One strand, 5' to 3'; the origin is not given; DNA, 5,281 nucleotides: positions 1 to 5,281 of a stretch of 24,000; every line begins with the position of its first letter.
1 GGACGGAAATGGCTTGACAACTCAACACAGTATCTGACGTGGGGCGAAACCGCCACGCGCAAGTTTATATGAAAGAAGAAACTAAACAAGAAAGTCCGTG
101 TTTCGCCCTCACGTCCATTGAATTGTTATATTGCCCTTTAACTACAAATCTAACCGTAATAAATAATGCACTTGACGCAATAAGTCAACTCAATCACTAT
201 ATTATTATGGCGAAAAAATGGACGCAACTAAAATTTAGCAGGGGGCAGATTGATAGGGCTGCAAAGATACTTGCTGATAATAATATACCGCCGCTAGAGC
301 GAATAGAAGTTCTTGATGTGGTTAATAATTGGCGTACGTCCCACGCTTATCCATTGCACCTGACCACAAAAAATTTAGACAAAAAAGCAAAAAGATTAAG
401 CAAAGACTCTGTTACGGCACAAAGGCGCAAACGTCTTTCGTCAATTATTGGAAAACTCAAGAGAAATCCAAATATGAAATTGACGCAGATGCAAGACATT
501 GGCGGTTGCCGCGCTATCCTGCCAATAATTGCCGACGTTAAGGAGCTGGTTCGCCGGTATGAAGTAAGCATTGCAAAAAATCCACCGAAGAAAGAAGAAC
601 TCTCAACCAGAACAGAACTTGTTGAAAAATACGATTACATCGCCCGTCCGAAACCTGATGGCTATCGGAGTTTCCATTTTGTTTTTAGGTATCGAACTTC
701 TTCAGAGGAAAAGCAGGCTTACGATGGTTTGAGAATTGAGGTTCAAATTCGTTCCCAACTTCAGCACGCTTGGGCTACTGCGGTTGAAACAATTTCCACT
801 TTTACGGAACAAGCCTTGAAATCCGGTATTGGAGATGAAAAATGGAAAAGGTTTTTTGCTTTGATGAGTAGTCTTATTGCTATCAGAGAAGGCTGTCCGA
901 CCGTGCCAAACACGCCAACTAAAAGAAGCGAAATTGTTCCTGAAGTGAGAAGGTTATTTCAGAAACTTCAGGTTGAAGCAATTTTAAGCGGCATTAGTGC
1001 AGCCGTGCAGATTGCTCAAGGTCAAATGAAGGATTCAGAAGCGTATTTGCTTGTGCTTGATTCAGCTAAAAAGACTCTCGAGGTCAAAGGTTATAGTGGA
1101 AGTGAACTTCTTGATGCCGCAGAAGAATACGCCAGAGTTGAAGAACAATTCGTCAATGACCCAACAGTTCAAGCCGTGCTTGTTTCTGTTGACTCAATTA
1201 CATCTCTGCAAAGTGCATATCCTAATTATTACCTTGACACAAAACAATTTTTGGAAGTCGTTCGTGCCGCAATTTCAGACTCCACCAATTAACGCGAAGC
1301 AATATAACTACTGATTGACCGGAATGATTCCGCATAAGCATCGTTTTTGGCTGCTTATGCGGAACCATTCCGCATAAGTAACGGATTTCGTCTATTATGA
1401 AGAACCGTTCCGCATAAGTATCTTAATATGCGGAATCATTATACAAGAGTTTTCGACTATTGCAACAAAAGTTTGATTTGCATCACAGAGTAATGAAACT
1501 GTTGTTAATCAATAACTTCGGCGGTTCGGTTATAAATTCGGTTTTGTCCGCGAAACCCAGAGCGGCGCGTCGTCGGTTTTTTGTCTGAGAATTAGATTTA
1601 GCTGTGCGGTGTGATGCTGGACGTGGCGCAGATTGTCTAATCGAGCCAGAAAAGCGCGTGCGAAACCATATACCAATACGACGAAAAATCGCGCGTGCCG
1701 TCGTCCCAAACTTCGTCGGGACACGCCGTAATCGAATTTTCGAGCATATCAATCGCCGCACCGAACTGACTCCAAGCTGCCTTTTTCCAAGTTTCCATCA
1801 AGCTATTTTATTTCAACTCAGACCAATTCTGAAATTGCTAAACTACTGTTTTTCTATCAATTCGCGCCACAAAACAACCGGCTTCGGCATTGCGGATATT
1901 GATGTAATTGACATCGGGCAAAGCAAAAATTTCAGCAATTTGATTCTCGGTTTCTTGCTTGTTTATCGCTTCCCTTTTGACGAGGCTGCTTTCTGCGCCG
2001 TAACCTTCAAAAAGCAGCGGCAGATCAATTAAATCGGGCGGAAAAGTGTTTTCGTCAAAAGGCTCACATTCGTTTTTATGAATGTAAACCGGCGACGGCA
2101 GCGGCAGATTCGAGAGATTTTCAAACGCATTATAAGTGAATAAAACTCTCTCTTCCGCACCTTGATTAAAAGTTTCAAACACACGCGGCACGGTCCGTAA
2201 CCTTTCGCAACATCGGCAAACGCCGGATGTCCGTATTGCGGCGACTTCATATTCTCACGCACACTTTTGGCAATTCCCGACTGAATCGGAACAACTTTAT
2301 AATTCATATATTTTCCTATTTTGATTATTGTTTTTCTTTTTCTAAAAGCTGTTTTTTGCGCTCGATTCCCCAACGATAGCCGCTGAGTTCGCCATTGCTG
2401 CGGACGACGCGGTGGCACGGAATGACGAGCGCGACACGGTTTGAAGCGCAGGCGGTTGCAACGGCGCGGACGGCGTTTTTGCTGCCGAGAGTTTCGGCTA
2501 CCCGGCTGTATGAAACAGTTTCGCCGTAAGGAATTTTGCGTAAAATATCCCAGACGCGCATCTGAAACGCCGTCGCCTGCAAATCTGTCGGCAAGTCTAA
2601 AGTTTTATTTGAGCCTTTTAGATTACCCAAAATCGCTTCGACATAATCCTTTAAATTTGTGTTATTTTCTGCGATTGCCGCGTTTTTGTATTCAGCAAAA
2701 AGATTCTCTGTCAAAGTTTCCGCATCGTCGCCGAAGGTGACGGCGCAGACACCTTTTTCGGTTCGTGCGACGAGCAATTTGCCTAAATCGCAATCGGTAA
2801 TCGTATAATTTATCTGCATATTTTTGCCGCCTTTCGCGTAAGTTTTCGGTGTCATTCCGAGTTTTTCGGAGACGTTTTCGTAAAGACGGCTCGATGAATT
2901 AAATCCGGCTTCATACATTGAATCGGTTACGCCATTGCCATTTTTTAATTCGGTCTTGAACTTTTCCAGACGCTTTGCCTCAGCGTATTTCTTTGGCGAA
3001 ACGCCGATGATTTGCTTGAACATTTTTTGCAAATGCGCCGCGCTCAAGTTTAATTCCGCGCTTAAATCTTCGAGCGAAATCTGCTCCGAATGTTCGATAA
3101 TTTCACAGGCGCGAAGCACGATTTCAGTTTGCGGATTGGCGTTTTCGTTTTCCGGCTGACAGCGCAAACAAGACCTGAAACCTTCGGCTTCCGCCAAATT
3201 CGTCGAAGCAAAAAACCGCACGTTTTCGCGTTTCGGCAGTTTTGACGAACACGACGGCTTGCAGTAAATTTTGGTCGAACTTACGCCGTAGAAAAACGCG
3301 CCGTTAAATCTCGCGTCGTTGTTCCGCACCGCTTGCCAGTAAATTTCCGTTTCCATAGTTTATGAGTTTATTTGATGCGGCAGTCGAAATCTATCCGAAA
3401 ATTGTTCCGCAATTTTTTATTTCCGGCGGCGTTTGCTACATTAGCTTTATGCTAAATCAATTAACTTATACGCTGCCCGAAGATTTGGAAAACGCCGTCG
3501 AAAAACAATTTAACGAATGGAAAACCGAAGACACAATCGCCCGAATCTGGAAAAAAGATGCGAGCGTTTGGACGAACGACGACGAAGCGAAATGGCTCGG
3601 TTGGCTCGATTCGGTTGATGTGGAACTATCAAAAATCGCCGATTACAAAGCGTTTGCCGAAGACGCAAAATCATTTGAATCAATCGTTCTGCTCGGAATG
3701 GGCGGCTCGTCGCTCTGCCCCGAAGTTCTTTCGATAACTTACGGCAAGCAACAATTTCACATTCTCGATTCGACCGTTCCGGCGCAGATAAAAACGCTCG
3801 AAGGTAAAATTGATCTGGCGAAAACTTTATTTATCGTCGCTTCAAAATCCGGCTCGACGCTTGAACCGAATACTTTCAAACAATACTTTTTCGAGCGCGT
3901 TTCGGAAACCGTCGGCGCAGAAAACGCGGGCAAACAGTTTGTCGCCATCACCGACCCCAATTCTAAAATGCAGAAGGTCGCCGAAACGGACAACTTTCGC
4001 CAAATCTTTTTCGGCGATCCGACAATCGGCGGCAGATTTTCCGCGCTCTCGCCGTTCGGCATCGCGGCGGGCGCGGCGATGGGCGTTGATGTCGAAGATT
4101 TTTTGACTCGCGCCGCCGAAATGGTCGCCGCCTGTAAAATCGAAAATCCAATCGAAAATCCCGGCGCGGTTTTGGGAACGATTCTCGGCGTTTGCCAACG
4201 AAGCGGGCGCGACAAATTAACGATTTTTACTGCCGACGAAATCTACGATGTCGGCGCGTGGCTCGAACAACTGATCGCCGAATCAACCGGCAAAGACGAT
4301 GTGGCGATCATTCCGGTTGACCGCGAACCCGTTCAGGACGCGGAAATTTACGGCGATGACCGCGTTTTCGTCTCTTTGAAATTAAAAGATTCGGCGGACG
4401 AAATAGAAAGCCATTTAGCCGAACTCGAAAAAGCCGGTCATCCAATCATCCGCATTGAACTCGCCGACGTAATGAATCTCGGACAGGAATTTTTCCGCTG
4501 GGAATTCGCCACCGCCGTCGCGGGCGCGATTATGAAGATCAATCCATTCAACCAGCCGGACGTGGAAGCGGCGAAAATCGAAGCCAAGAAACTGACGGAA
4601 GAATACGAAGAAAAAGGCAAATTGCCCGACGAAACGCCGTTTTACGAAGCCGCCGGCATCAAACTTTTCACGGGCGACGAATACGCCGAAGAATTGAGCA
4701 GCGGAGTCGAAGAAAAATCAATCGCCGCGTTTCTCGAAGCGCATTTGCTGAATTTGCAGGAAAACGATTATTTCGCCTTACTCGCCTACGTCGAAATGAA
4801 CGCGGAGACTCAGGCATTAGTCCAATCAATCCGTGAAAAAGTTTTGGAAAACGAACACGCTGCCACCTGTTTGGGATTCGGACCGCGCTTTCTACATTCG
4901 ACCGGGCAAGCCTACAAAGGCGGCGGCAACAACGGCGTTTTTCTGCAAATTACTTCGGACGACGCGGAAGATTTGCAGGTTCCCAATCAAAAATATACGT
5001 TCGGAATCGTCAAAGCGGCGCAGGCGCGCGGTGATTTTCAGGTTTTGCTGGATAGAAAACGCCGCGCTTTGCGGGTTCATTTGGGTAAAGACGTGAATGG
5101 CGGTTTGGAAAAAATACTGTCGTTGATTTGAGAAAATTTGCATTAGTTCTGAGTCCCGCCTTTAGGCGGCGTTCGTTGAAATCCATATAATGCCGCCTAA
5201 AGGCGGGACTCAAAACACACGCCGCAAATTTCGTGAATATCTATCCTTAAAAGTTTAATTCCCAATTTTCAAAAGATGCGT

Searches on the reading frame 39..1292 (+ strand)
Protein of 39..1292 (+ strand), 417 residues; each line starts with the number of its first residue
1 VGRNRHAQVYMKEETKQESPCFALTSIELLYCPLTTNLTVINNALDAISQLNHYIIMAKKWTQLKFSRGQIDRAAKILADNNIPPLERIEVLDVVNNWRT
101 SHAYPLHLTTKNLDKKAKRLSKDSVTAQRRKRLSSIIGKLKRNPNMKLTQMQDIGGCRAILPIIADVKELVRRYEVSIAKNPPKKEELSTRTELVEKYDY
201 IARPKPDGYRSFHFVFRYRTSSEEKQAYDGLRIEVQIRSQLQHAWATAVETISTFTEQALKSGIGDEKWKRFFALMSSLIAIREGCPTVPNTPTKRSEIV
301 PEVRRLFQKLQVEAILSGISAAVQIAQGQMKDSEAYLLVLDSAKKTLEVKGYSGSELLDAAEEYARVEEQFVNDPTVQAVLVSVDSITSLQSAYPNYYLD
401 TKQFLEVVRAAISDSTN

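Call 105: search_protein_families(library=pfam, proteins=[window:39-1292:+], max_evalue=0.001)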
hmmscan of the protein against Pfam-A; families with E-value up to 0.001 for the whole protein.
window:39-1292:+ (417 aa): 2 families
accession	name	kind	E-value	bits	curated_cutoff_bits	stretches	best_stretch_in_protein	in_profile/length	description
PF04607.23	RelA_SpoT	-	2.3e-15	57.3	27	1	128-249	1-102/113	Region found in RelA / SpoT proteins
PF12550.13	GCR1_C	-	4.3e-05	24.2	23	0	91-153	10-74/80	Transcriptional activator of glycolytic enzymes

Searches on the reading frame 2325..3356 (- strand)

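Call 105: search_protein_families(library=pfam, proteins=[window:2325-3356:-], max_evalue=0.001)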
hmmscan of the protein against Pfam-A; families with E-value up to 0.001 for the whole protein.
window:2325-3356:- (343 aa): 5 families
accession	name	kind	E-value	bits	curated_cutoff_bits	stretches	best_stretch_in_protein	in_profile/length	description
PF01035.26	DNA_binding_1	-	3.5e-35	120.1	27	1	263-342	1-80/81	6-O-methylguanine DNA methyltransferase, DNA binding domain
PF02805.21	Ada_Zn_binding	-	1.5e-29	102.2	23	1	6-69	2-65/65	Metal binding domain of Ada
PF12833.13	HTH_18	-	6.1e-16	58.9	33.6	1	98-175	1-79/80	Helix-turn-helix domain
PF00165.29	HTH_AraC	-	5.2e-10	39.6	26.6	1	90-124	6-40/42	Bacterial regulatory helix-turn-helix proteins, AraC family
PF02870.21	Methyltransf_1N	-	1.2e-08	35.7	21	1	183-259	2-71/71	6-O-methylguanine DNA methyltransferase, ribonuclease-like domain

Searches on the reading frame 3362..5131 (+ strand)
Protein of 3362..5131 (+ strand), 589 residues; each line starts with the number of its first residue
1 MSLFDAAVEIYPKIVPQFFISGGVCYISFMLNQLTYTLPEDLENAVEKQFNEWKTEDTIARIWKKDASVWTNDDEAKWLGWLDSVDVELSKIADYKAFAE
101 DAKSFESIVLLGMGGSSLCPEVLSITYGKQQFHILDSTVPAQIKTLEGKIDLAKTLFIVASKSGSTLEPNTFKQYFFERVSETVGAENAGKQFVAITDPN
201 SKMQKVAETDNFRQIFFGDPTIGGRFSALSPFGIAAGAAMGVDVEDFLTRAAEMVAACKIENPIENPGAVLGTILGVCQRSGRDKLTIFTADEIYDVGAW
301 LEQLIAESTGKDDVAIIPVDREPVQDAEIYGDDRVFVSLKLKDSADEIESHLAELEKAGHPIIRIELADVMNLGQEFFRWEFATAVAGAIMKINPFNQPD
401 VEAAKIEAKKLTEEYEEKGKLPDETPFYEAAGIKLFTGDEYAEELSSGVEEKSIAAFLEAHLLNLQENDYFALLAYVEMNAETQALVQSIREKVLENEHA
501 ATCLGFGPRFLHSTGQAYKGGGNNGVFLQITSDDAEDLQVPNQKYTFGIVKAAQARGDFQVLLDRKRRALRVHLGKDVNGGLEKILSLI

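Call 105: search_protein_families(library=pfam, proteins=[window:3362-5131:+], max_evalue=0.001)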
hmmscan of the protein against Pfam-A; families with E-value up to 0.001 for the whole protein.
window:3362-5131:+ (589 aa): 1 family
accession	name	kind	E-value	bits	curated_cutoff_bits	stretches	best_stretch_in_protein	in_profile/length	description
PF00342.24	PGI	-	7.2e-19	68.2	22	1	102-312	93-309/486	Phosphoglucose isomerase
